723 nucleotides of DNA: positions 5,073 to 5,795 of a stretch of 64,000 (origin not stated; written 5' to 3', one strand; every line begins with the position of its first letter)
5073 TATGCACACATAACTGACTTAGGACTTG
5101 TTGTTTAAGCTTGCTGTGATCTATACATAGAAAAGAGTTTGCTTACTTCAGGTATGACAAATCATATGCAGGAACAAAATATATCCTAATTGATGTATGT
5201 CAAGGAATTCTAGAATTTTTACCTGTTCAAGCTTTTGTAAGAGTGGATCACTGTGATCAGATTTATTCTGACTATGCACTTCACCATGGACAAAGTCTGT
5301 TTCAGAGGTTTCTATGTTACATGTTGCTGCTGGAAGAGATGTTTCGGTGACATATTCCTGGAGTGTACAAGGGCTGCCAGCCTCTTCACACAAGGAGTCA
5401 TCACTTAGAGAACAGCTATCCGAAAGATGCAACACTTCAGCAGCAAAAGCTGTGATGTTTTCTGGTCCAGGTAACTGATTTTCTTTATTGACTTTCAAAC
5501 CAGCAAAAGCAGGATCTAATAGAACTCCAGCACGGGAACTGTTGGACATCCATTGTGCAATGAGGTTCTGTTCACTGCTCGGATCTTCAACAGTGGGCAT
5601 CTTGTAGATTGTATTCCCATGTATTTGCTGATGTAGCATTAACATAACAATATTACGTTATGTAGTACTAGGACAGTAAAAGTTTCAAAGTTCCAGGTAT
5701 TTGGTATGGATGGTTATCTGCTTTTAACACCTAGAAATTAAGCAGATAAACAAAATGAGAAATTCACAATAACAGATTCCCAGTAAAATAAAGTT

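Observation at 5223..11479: CENPJ and PARP4 are head-to-head across one CpG island, unlike the human gene order as recalled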

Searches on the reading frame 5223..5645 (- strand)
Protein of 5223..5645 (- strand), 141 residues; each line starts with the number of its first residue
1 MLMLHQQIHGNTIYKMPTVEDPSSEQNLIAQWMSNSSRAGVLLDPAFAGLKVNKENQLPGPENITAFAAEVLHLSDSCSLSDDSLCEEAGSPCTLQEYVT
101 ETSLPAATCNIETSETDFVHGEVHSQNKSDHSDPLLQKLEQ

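Call 4: find_homologous_proteins(query=window:5223-5645:-)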
Query seq(141 aa) (141 aa): 21 proteins with E <= 0.001 among 28 candidates.
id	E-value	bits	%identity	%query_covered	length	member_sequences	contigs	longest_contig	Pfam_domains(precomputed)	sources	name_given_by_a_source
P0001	6.1e-67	242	81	99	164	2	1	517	-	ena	-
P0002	6.4e-66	239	79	100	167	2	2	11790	-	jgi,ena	-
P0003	7.0e-64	232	78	99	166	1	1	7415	-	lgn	-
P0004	6.2e-61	222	73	100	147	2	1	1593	-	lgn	-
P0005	4.8e-59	216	75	100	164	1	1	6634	-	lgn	-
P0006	9.5e-59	215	74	100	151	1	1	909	-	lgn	-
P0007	7.3e-55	203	79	89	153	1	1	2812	-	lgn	-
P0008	7.4e-55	203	77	89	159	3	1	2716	-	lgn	-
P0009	3.7e-52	194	68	100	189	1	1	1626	-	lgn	-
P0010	1.7e-51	192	72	89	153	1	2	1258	-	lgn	-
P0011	4.3e-49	184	65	100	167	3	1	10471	-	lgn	-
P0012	1.4e-48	183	71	89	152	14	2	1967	-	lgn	-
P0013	1.9e-48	182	67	100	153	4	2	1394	-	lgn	-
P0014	9.5e-47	177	64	100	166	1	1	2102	-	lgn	-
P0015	2.8e-44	169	67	89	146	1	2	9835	-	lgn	-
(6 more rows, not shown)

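Call 7: find_encoding_contigs(protein=P0002, flank=10000, max_places=4)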
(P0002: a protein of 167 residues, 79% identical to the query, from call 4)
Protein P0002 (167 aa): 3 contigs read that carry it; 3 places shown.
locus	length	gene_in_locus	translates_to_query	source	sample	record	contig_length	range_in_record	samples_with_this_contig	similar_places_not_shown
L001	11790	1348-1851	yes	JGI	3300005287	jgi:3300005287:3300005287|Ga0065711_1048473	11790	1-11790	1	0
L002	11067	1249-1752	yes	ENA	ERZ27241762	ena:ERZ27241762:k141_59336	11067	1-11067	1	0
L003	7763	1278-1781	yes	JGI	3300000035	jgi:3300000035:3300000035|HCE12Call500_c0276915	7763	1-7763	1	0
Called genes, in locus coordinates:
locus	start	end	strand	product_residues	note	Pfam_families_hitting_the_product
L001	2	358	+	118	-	?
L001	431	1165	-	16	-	-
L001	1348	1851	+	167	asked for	-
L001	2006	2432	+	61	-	-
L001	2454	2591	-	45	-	-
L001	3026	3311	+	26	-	-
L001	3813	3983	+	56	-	-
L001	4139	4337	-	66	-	-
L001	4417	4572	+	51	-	-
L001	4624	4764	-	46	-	-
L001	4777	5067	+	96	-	-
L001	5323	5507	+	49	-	-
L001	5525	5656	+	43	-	-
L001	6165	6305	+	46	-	-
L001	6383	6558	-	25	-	-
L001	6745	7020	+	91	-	-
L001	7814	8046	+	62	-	PF25779:Tubulin-bind_CPAP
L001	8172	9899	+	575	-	PF25779:Tubulin-bind_CPAP (weak)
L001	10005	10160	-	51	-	-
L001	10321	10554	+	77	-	-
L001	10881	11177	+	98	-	-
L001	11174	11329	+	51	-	-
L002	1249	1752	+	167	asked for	-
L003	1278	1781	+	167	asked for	-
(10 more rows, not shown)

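Call 23: find_encoding_contigs(protein=P0011, flank=10000, max_places=3)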
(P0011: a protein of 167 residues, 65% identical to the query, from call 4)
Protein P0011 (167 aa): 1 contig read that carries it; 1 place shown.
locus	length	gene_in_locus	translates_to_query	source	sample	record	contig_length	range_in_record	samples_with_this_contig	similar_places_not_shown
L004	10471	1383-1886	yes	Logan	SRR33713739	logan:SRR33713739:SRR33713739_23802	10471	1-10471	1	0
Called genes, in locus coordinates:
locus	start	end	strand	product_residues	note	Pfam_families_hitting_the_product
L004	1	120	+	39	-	?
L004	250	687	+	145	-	-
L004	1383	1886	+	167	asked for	-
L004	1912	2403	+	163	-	-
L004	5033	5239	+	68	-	-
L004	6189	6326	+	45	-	-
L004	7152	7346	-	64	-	-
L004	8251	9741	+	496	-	-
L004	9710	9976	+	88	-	-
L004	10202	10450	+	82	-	-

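Call 24: find_encoding_contigs(protein=P0015, flank=10000, max_places=3)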
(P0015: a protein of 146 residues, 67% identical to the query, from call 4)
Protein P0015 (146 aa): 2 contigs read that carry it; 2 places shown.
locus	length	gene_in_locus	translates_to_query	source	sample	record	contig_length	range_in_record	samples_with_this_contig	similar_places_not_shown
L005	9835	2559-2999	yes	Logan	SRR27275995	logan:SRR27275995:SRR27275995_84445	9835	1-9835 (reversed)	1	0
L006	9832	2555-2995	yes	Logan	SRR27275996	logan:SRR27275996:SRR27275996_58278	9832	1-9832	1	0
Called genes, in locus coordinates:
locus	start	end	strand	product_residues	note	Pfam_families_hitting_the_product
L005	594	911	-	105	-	-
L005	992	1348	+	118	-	-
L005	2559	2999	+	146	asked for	-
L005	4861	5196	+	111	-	-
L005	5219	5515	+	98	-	-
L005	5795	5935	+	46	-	-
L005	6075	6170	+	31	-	-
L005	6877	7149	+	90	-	PF25779:Tubulin-bind_CPAP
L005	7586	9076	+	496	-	-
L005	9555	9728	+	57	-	-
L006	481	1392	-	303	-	-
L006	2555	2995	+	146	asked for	-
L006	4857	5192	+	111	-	-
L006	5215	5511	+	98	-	-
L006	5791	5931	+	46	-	-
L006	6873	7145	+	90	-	PF25779:Tubulin-bind_CPAP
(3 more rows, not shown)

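Call 25: find_encoding_contigs(protein=P0003, flank=10000, max_places=3)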
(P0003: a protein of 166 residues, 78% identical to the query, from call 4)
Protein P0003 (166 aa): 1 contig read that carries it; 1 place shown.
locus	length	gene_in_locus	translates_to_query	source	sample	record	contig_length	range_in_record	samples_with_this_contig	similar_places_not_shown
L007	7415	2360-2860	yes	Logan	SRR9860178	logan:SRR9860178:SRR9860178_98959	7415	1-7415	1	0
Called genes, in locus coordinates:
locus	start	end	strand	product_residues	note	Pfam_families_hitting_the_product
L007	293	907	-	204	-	-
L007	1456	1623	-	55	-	-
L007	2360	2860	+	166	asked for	-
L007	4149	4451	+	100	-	-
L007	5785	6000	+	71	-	-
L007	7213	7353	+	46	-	-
